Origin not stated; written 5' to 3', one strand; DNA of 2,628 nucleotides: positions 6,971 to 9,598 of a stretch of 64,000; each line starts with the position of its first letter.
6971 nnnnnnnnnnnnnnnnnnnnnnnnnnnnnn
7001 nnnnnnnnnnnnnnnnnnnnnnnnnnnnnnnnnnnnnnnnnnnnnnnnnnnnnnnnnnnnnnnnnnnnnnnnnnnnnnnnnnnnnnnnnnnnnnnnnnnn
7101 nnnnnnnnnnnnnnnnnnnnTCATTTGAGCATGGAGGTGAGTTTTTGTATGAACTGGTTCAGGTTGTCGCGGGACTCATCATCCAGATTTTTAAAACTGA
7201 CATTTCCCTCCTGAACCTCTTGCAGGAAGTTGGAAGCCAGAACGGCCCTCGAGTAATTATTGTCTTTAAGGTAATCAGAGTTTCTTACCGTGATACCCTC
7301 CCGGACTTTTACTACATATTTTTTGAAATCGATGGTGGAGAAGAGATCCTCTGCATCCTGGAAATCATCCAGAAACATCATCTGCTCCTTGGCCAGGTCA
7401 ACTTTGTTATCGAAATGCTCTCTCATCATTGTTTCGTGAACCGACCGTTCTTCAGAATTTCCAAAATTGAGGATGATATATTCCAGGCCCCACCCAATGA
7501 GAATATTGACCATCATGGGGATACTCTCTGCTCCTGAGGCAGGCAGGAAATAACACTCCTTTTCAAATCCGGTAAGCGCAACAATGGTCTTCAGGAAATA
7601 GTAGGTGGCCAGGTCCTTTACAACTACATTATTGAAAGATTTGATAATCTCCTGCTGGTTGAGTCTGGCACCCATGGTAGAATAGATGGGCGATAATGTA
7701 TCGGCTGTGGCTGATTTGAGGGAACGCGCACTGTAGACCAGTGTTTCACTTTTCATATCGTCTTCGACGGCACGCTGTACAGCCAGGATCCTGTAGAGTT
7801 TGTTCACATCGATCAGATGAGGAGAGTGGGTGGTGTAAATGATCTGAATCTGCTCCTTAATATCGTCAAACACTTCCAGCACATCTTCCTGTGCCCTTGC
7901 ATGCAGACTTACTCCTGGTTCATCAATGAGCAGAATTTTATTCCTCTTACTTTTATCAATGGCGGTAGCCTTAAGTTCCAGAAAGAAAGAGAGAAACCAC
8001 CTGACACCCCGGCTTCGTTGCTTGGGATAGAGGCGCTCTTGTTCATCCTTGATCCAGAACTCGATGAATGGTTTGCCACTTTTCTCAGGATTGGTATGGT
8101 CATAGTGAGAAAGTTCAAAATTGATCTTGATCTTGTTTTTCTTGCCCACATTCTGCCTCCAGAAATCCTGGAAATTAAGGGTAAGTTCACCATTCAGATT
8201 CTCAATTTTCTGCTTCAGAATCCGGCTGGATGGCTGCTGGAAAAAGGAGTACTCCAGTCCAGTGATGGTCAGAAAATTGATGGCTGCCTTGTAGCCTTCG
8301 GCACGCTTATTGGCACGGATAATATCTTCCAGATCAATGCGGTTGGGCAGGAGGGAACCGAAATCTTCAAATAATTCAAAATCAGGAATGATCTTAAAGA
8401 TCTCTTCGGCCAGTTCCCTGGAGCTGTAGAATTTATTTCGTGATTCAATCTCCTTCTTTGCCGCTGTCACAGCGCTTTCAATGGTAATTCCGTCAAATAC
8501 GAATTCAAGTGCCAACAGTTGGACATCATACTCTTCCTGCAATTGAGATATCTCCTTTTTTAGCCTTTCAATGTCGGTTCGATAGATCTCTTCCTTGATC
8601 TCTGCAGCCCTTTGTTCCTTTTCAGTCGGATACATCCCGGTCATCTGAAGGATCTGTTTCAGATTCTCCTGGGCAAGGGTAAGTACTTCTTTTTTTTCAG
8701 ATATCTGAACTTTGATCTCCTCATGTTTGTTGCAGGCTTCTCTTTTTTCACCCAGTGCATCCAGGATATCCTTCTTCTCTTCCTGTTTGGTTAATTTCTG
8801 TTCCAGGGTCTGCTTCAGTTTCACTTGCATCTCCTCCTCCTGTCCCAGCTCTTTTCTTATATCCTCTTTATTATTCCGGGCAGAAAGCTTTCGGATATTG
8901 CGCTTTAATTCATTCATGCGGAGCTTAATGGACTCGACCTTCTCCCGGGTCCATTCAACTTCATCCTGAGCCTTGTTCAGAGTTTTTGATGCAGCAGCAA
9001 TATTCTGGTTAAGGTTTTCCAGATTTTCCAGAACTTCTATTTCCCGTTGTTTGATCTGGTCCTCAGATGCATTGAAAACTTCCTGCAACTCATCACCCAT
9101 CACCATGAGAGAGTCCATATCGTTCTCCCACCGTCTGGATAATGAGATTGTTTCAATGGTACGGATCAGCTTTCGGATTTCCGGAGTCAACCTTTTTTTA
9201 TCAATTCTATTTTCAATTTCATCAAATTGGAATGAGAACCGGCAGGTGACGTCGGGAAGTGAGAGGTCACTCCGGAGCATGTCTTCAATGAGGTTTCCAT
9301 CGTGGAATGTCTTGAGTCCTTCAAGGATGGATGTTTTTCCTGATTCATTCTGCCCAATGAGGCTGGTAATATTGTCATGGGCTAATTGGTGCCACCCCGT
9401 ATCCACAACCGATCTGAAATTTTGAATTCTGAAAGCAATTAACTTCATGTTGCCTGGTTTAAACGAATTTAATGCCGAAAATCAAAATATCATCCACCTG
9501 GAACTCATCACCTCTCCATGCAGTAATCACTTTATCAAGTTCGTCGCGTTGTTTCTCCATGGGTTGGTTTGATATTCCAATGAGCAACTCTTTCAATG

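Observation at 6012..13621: Tightly coupled four-gene operon: glycan-type periplasmic sensor-PP2C, PP2C, coiled-coil ABC/OLD-like ATPase, secreted C26 amidohydrolase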

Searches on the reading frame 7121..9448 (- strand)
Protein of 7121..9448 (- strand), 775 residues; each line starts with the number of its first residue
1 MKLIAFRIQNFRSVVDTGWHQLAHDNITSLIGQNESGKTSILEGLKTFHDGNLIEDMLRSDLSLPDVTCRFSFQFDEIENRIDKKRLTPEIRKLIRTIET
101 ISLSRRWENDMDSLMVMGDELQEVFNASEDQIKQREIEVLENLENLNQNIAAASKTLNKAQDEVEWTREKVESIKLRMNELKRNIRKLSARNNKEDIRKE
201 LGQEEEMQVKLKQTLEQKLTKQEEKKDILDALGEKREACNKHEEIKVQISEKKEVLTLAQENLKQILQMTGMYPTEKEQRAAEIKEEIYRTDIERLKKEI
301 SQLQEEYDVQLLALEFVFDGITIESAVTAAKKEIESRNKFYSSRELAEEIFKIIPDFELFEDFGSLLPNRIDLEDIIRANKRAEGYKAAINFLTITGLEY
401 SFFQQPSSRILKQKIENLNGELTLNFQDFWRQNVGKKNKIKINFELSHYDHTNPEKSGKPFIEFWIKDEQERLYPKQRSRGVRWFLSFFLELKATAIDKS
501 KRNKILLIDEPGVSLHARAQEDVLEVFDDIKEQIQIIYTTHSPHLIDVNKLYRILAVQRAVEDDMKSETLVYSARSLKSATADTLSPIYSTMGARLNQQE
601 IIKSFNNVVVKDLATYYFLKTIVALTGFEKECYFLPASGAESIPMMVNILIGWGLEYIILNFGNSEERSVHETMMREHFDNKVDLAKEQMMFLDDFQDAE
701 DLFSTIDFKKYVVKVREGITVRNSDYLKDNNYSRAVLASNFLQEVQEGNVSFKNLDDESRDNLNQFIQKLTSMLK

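Call 3: search_protein_families(library=pfam, proteins=[window:7121-9448:-], max_evalue=0.01)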
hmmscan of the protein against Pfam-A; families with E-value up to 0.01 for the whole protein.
window:7121-9448:- (775 aa): 4 families
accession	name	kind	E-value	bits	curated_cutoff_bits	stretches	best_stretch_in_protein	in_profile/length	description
PF13175.12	AAA_15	-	7.2e-22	78.9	32.1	2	411-546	253-374/374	AAA ATPase domain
PF13304.12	AAA_21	-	1.4e-16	61.9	27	1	344-547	113-304/304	AAA domain, putative AbiEii toxin, Type IV TA system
PF02463.25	SMC_N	-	6.8e-06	26.1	40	1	5-560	4-217/220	RecF/RecN/SMC N terminal domain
PF10241.14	KxDL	-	0.00032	21.4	27.2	1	108-178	8-78/86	Uncharacterized conserved protein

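Call 4: search_protein_families(library=padloc, proteins=[window:7121-9448:-], max_evalue=0.01)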
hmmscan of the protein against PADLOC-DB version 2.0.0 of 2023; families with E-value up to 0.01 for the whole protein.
window:7121-9448:- (775 aa): 51 families (the best 25 are shown)
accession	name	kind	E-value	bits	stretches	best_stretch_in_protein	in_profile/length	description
PDLC02979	AriA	-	6.2e-22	76.9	1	1-546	1-373/373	-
PDLC02358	Old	-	4.3e-18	63.4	2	491-657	274-441/578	Old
PDLC02980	AriA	-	1.3e-14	52.9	1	299-547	48-304/304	-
PDLC04178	HEC-01A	-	1.8e-12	45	1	500-557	285-344/399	-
PDLC00289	PtuA1|PtuA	-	2.3e-12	44.7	1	501-566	247-312/404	AAA ATPase domain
PDLC00271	PtuA1|PtuA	-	1.1e-11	43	2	462-569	231-345/421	AAA ATPase domain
PDLC02915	ATPase-Toprim_I-B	-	2.7e-11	41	2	485-547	238-300/623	-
PDLC00278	PtuA1|PtuA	-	3.3e-11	41.1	2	503-564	288-349/436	AAA ATPase domain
PDLC00310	PtuA1|PtuA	-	4.2e-11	40.6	2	500-608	288-395/443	AAA ATPase domain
PDLC04164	AriA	-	5.5e-11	40.5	1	500-545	190-235/253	-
PDLC04710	PDC-M56A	-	6.6e-11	39.8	1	485-568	223-307/382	-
PDLC00298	PtuA1|PtuA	-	4.7e-10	37.1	2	504-564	283-343/423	AAA ATPase domain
PDLC04175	HEC-01A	-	6.5e-10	36.6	1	494-560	260-326/363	-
PDLC00280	PtuA1|PtuA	-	8.3e-10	36.2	1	505-546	302-343/445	AAA ATPase domain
PDLC02914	ATPase-Toprim_I-B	-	1.1e-09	36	2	501-555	201-257/443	-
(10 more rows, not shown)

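Call 5: search_protein_families(library=ncbifam, proteins=[window:7121-9448:-], max_evalue=0.01)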
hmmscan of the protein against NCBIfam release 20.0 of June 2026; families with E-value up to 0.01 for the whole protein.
window:7121-9448:- (775 aa): 16 families
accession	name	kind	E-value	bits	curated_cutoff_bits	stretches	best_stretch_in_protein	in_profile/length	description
NF041760.1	PtuA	equivalog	5.5e-07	28.9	500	1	503-566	377-440/524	retron Ec78 anti-phage system effector ATPase PtuA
TIGR00972.1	3a0107s01c2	equivalog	1.1e-05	25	343.2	0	503-542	163-202/248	phosphate ABC transporter ATP-binding protein PstB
NF040873.1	AztA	equivalog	3.2e-05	23.6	220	0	502-546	137-182/191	zinc ABC transporter ATP-binding protein AztA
TIGR02673.1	FtsE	equivalog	8.8e-05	22.3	264.85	1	410-556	69-209/214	cell division ATP-binding protein FtsE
TIGR00611.2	recf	equivalog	0.00017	20.9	172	0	6-51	4-47/339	DNA replication/repair protein RecF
NF010068.0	PRK13548.1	equivalog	0.0004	19.6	261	0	498-533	157-193/261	heme ABC transporter ATP-binding protein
TIGR03608.1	L_ocin_972_ABC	subfamily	0.00055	19.4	254.85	1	501-547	151-198/206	putative bacteriocin export ABC transporter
TIGR04521.1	ECF_ATPase_2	equivalog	0.00085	18.5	330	1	503-583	163-245/279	energy-coupling factor transporter ATPase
NF008449.1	PRK11300.1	equivalog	0.0025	17.1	362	0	21-49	27-55/255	high-affinity branched-chain amino acid ABC transporter ATP-binding protein LivG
TIGR01166.1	cbiO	subfamily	0.0029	17.1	211.8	0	501-544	144-188/190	cobalt ABC transporter, ATP-binding protein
NF002572.0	PRK02224.1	equivalog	0.0029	15.9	1087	0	129-340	491-696/888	DNA double-strand break repair ATPase Rad50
NF008379.0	PRK11174.1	equivalog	0.0037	16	684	0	500-557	501-556/588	heme ABC transporter permease/ATP-binding protein CydD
TIGR03864.1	PQQ_ABC_ATP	hypoth_equivalog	0.0054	16.2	302.25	0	502-544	150-194/236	ABC transporter, ATP-binding subunit, PQQ-dependent alcohol dehydrogenase system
TIGR03873.1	F420-0_ABC_ATP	hypoth_equivalog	0.0071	15.6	372.4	0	501-541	154-195/256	putative F420-0 ABC transporter ATP-binding protein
TIGR03771.1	anch_rpt_ABC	equivalog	0.0085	15.8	268.8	0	501-588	130-217/223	anchored repeat-type ABC transporter ATP-binding subunit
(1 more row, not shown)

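Call 10: find_homologous_proteins(query=window:7121-9448:-, max_evalue=0.00001)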
Query window:7121-9448:- (775 aa): 1523 proteins with E <= 0.00001 among 8000 candidates; the best 120 are listed.
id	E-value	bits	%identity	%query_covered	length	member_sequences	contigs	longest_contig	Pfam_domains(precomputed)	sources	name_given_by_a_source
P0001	0.0e+0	1686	100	100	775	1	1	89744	PF13175.13,PF02463.26,PF13304.13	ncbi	ncbi:MAG: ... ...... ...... [Bacteroidota bacterium]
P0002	0.0e+0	1533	89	100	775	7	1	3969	PF13175.13,PF02463.26,PF13304.13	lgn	-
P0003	0.0e+0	1531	89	100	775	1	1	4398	PF13175.13,PF13476.13,PF02463.26,PF13304.13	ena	-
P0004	0.0e+0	1443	85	100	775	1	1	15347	PF13175.13,PF13476.13,PF13304.13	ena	-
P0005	0.0e+0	1441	85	100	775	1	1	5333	PF13175.13,PF13476.13,PF02463.26,PF13304.13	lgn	-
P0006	0.0e+0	1441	85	100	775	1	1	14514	PF13175.13,PF13476.13,PF13304.13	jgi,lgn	jgi:predicted ATP-dependent endonuclease of OLD family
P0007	0.0e+0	1440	84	100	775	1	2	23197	PF13175.13,PF02463.26,PF13304.13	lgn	-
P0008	0.0e+0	1431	83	100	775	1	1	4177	PF13175.13,PF02463.26,PF13304.13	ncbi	-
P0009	0.0e+0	1425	84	100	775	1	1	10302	PF13175.13,PF12686.13,PF13304.13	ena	-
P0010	0.0e+0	1415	82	100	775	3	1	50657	PF13175.13,PF02463.26,PF13304.13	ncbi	-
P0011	0.0e+0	1410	85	98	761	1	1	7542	PF13175.13,PF13304.13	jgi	-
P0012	0.0e+0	1403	83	100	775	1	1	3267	PF13175.13,PF02463.26,PF13304.13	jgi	-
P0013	0.0e+0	1394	82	100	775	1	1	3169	PF13175.13,PF13304.13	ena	-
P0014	0.0e+0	1389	81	100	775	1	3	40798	PF13175.13,PF02463.26,PF13304.13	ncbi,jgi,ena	-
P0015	0.0e+0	1385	80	100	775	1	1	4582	PF13175.13,PF02463.26,PF13304.13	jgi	-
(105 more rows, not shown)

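Call 11: find_related_loci(query=window:7121-9448:-, collection=genome_contigs, flank=10000)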
Query window:7121-9448:- (775 aa) in genome_contigs; peptide patterns used: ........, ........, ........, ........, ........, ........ (x = any residue, [..] = any of these).
59 stretches matched a pattern; 47 encode a relative of the query (tblastn E <= 1e-3); 47 distinct loci.
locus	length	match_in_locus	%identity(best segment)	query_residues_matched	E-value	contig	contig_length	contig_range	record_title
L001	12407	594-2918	89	1-775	0e+0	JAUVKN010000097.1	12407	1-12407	MAG: Bacteroidia bacterium isolate CSMAG_481 CSMAG_481_k141_1274105_length_12407_cov_10.0000, whole genome shotgun seque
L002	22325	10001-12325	82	1-775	0e+0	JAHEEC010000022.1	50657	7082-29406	MAG: Bacteroidetes bacterium isolate Ww252 NODE_600_length_50657_cov_7.987217, whole genome shotgun sequence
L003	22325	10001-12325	81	1-775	0e+0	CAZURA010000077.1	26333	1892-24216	MAG TPA_asm: uncultured Bacteroides sp. isolate SRP077602_co5_373 genome assembly, contig: NODE_9170_length_26333_cov_5.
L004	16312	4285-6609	79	1-775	0e+0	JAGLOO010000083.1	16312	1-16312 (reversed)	MAG: Bacteroidales bacterium isolate RS_7_37 ROV157_7.bin.37.fa_83, whole genome shotgun sequence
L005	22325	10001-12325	78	1-775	0e+0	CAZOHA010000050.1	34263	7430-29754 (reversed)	MAG TPA_asm: uncultured Bacteroides sp. isolate SRP332253_co2_34 genome assembly, contig: NODE_1106_length_34263_cov_5.9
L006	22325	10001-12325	79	1-775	0e+0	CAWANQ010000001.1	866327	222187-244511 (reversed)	MAG: uncultured Bacteroidetes bacterium isolate MFD03804.bin.1.203 genome assembly, contig: contig_12942, whole genome s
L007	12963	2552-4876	78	1-775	0e+0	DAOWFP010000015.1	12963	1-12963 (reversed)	MAG TPA_asm: Bacteroidota bacterium isolate CSMAG_1968 CSMAG_1968_k141_1544506_length_12963_cov_17.4792, whole genome sh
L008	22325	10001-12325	77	1-775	0e+0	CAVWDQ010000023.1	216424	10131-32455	MAG: uncultured Bacteroidales bacterium isolate MFD03804.bin.2.147 genome assembly, contig: contig_33677, whole genome s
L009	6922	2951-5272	78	1-774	0e+0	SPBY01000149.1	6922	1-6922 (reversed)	MAG: Bacteroidia bacterium isolate das_tool.concoct.150 k141_2551498, whole genome shotgun sequence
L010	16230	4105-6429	76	1-775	0e+0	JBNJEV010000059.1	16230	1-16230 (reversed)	MAG: Bacteroidota bacterium isolate Y23_0dBSd1.bin.109 NODE_2387_length_16230_cov_18.486703, whole genome shotgun sequen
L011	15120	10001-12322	79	1-774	0e+0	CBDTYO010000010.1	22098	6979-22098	MAG TPA_asm: uncultured Bacteroidia bacterium isolate ERR2431960_concoct_72 genome assembly, contig: ERZ23880139.741, wh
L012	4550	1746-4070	77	1-775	0e+0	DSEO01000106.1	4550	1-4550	MAG TPA_asm: Bacteroides sp. isolate SpSt-1244 Ga0116196_1000618, whole genome shotgun sequence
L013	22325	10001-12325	78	1-775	0e+0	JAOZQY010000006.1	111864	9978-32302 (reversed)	MAG: Bacteroidales bacterium isolate GMC6.concoct.134_sub GMC6_30_length_111864_cov_10.575526, whole genome shotgun sequ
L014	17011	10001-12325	77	1-775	0e+0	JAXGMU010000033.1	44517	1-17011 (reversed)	MAG: Bacteroidales bacterium isolate AnMBR.bin24 bin24_33, whole genome shotgun sequence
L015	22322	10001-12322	78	1-774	0e+0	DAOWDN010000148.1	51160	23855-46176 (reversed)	MAG TPA_asm: Bacteroidia bacterium isolate CSMAG_1914 CSMAG_1914_k141_4613533_length_51160_cov_17.4143, whole genome sho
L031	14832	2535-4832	46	6-774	0e+0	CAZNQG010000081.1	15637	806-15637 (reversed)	MAG TPA_asm: uncultured Bacteroides sp. isolate SRP323688_co1_235 genome assembly, contig: NODE_6014_length_15637_cov_7.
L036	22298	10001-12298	45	6-774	0e+0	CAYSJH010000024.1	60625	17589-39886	MAG TPA_asm: uncultured Bacteroides sp. isolate binchicken_co150_133 genome assembly, contig: NODE_940_length_60625_cov_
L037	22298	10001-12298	44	6-774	0e+0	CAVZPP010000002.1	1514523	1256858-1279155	MAG: uncultured Bacteroidaceae bacterium isolate MFD03804.bin.1.39 genome assembly, contig: contig_14406, whole genome s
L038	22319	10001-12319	44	1-775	0e+0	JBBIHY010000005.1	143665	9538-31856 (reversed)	MAG: Bacteroidota bacterium isolate RSS170216_bin_125 NODE_41_length_143665_cov_9.887118, whole genome shotgun sequence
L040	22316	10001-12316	44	1-774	0e+0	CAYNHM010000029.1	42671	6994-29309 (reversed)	MAG TPA_asm: uncultured Rikenellaceae bacterium isolate SRP241326_co4_14 genome assembly, contig: NODE_1393_length_42671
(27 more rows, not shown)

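Call 15: search_protein_families(library=pfam, proteins=[L036:5169-5552:+, L036:5570-7099:+, L036:7951-8910:-, L036:12307-13761:-, L040:8287-8976:+, L040:12376-13104:+, L038:8201-8881:-, L038:12282-13529:-, L036:4208-5092:+, L037:13727-14326:-], max_evalue=0.001)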
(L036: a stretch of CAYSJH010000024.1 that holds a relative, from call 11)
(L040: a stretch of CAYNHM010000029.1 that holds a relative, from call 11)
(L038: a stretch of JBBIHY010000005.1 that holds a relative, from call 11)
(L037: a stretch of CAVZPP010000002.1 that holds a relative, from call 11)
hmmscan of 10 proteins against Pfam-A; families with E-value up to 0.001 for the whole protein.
L036:5169-5552:+ (127 aa): 1 family
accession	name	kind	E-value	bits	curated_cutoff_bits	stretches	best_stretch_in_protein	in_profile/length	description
PF03625.19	DUF302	-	2e-24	85.7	23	1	35-97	1-63/63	Domain of unknown function DUF302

L036:5570-7099:+ (509 aa): 2 families
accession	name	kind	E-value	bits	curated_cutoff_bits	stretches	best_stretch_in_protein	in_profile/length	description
PF02781.21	G6PD_C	-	1.2e-122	409.1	27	1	196-494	1-296/296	Glucose-6-phosphate dehydrogenase, C-terminal domain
PF00479.28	G6PD_N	-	1.1e-64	218.9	22.1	1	11-194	2-183/183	Glucose-6-phosphate dehydrogenase, NAD binding domain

L036:7951-8910:- (319 aa): 0 families

L036:12307-13761:- (484 aa): 5 families
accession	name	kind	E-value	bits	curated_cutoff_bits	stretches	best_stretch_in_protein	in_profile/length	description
PF00929.31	RNase_T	-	1.5e-35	123.6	24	1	29-182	2-164/164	Exonuclease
PF01541.30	GIY-YIG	-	1.4e-07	32.1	22.6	1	226-299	3-78/78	GIY-YIG catalytic domain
PF13482.12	RNase_H_2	-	1.6e-06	28.6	22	1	30-168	3-119/165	RNase_H superfamily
PF21762.3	DEDDh_C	-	1.7e-05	25.5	27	1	103-182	105-185/188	DNA polymerase III subunit epsilon-like, C-terminal domain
PF20815.3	GIY_YIG_2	-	0.00094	19.6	22.4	0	220-261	15-61/153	GIY-YIG catalytic domain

L040:8287-8976:+ (229 aa): 2 families
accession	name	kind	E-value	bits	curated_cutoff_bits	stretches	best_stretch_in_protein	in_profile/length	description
PF00072.30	Response_reg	-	3.2e-27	95.3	30.2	1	8-120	1-111/111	Response regulator receiver domain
PF00486.34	Trans_reg_C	-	3.6e-25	88.3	26.2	1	156-226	1-76/77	Transcriptional regulatory protein, C terminal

L040:12376-13104:+ (242 aa): 1 family
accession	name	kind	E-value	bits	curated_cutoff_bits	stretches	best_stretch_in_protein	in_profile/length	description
PF03073.20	TspO_MBR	-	4.3e-05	23.7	24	1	41-151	31-143/145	TspO/MBR family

L038:8201-8881:- (226 aa): 1 family
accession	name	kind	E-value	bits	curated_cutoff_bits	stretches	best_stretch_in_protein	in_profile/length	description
PF04298.18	Zn_peptidase_2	-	6.4e-86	287.8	27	1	5-221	2-217/218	Putative neutral zinc metallopeptidase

L038:12282-13529:- (415 aa): 2 families
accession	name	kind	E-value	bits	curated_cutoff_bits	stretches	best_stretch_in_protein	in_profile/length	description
PF02784.22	Orn_Arg_deC_N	-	5.2e-50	170.6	23.4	1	24-265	6-246/247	Pyridoxal-dependent decarboxylase, pyridoxal binding domain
PF00278.28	Orn_DAP_Arg_deC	-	1.8e-23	83.1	23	1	181-355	5-95/95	Pyridoxal-dependent decarboxylase, C-terminal sheet domain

L036:4208-5092:+ (294 aa): 1 family
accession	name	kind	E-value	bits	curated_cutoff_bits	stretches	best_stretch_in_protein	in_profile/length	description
PF14054.11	DUF4249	-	2.6e-23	83.4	28.5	1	23-277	2-266/269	Domain of unknown function (DUF4249)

L037:13727-14326:- (199 aa): 0 families

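Call 17: search_solved_structures(query=window:7121-9448:-, max_evalue=0.01, show_alignments=3)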
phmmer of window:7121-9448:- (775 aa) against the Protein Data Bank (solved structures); distinct sequences matched with E-value up to 0.01: 4.
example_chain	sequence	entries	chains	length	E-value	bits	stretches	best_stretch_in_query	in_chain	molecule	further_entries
6p74_A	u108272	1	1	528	7e-06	27.9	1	505-690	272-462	Putative ATP-dependent endonuclease of the OLD family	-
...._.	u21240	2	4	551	0.0032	19.1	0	502-556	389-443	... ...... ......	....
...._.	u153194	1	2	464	0.0079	17.8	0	496-545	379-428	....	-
8v45_A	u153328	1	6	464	0.0079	17.8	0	496-545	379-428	AriA antitoxin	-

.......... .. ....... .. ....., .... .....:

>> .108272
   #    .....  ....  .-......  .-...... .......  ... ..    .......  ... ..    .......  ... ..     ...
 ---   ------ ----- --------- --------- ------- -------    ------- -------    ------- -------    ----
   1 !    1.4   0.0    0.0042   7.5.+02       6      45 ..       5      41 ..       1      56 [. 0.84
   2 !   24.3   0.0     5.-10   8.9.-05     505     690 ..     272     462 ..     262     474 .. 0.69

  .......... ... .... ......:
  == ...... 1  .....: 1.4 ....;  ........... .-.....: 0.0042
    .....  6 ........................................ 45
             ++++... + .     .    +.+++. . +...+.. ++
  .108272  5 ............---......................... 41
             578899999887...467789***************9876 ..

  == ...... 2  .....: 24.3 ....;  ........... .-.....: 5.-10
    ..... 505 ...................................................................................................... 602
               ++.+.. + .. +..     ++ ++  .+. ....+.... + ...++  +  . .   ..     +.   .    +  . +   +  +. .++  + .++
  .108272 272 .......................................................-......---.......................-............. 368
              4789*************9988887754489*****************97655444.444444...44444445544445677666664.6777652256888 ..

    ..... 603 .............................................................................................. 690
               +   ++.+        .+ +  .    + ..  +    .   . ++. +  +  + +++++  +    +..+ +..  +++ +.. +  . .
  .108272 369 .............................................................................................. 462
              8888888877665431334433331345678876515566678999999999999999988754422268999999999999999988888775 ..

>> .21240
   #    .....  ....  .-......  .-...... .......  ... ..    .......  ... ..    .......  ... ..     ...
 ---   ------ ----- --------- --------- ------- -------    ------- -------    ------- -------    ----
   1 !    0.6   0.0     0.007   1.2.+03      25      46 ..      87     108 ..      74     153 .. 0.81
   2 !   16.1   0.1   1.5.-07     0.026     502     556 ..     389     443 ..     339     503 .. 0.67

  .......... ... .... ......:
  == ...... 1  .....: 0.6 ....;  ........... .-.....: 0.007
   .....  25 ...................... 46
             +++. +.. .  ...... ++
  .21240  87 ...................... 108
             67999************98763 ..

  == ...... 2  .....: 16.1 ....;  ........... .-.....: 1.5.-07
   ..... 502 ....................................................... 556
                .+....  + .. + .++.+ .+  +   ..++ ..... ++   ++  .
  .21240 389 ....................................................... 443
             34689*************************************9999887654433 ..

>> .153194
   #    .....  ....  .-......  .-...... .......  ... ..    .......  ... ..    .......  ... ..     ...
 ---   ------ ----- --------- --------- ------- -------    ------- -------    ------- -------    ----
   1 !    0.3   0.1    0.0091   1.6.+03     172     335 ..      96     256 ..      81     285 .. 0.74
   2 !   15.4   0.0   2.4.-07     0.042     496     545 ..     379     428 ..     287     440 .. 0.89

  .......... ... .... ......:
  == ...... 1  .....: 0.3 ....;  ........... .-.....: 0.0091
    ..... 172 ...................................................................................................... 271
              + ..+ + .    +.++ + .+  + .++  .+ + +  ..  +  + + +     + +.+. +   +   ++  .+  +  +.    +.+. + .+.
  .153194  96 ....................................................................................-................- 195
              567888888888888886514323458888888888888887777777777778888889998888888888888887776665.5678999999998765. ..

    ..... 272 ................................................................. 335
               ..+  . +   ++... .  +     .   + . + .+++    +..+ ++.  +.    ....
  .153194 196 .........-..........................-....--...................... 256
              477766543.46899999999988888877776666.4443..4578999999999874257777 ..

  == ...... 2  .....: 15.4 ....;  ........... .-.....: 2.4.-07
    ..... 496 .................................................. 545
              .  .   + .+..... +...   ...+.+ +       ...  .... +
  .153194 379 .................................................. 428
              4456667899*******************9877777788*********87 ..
